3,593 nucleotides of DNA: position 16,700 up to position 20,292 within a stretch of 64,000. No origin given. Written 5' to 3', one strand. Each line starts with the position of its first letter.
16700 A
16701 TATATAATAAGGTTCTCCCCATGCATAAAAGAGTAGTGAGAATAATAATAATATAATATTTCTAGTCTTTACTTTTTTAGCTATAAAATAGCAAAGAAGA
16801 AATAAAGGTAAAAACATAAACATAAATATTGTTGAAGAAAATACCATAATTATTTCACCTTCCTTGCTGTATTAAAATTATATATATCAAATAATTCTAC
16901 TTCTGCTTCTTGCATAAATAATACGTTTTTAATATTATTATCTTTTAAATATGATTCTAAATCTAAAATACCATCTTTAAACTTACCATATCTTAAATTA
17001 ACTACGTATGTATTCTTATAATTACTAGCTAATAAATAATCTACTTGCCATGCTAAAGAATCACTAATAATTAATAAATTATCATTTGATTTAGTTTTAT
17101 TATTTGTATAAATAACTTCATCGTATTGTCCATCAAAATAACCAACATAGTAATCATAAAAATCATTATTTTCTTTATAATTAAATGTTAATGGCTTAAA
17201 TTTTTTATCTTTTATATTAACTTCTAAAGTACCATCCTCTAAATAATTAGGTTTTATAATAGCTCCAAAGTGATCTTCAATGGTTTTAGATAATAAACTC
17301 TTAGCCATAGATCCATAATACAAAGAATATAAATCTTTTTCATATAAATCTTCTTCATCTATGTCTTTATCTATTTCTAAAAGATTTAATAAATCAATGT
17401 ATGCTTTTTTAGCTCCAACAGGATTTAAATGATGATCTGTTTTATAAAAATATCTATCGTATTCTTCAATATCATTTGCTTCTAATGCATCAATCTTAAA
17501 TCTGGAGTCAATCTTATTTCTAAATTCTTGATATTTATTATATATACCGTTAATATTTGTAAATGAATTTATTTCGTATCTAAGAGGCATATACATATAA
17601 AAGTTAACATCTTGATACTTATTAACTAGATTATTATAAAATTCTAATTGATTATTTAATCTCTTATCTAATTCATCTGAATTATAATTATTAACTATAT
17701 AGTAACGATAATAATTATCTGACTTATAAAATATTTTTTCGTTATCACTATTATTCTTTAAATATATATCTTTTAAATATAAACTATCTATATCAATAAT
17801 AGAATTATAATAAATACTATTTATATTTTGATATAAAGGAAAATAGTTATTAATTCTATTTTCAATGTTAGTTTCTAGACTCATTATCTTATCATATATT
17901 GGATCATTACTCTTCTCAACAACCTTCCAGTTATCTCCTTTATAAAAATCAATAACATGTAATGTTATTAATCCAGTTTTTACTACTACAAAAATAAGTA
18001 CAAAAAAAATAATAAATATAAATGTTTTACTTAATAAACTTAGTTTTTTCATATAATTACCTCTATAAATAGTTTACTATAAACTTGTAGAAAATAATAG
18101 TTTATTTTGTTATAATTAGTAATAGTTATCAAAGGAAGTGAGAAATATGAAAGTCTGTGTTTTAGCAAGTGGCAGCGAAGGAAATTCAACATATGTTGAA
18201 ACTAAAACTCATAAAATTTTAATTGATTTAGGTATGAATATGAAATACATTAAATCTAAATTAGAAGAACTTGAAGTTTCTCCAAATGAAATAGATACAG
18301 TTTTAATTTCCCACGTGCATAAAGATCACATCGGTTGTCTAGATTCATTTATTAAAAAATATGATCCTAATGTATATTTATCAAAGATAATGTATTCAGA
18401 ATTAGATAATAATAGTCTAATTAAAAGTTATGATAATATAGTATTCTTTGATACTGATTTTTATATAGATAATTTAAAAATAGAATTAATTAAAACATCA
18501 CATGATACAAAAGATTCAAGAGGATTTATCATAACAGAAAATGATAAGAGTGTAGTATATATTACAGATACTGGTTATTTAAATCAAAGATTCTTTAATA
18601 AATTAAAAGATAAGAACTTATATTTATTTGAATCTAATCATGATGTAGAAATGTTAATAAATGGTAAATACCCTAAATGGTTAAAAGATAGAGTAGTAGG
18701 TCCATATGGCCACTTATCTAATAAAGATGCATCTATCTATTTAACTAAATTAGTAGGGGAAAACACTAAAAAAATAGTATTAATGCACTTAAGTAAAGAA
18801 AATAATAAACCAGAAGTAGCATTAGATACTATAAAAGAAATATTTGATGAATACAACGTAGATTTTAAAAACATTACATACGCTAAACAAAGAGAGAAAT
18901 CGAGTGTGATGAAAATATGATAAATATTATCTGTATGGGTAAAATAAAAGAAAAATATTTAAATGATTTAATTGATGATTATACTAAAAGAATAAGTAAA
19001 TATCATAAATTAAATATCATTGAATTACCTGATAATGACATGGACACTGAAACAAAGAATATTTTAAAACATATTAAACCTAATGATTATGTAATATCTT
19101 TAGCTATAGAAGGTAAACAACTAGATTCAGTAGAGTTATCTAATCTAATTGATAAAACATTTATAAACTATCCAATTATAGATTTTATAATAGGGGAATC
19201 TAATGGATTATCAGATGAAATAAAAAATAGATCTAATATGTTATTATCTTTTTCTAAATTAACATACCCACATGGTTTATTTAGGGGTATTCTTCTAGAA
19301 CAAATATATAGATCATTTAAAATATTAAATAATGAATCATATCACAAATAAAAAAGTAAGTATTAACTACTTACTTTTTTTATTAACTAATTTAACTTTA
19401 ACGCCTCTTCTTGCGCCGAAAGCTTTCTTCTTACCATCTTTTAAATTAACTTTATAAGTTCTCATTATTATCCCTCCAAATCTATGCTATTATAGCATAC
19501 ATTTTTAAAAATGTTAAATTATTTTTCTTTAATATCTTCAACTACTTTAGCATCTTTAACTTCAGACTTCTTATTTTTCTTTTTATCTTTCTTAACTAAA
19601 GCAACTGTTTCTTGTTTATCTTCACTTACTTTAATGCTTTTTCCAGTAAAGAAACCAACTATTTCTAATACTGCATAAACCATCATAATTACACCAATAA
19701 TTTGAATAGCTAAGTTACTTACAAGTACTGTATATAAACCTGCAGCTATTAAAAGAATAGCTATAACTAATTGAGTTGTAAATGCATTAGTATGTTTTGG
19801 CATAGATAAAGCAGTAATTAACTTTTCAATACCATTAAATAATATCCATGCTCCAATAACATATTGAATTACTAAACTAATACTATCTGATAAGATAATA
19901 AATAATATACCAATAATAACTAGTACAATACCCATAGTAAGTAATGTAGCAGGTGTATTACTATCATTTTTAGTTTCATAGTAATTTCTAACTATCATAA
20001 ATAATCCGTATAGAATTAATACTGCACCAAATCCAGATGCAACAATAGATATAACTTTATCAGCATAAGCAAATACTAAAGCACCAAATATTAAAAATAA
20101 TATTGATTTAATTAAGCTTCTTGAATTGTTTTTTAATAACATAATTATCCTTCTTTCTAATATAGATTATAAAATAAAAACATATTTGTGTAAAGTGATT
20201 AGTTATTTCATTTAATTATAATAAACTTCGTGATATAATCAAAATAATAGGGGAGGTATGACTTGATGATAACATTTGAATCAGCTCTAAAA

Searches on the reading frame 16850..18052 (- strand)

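Call 54: search_protein_families(library=pfam, proteins=[window:16850-18052:-], max_evalue=1)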
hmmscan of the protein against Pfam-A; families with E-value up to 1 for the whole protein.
window:16850-18052:- (400 aa): 2 families
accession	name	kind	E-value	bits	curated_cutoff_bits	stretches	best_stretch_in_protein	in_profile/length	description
PF16822.11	ALGX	-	0.013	15.6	26.5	1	198-225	103-130/268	SGNH hydrolase-like domain, acetyltransferase AlgX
PF06480.20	FtsH_ext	-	0.05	14.3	25.5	1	93-137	43-92/103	FtsH Extracellular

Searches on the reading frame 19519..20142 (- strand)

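Call 54: search_protein_families(library=pfam, proteins=[window:19519-20142:-], max_evalue=1)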
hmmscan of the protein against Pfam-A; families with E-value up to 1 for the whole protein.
window:19519-20142:- (207 aa): 3 families
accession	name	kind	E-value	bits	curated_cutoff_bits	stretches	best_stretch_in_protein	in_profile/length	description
PF03729.18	DUF308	-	2.4e-16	60.2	25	2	70-139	2-72/73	Short repeat of unknown function (DUF308)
PF05875.18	Ceramidase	-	0.059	13.2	32.5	1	13-80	114-181/259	Ceramidase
PF11239.13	DUF3040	-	0.075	13.7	24.7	0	116-158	36-82/84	Protein of unknown function (DUF3040)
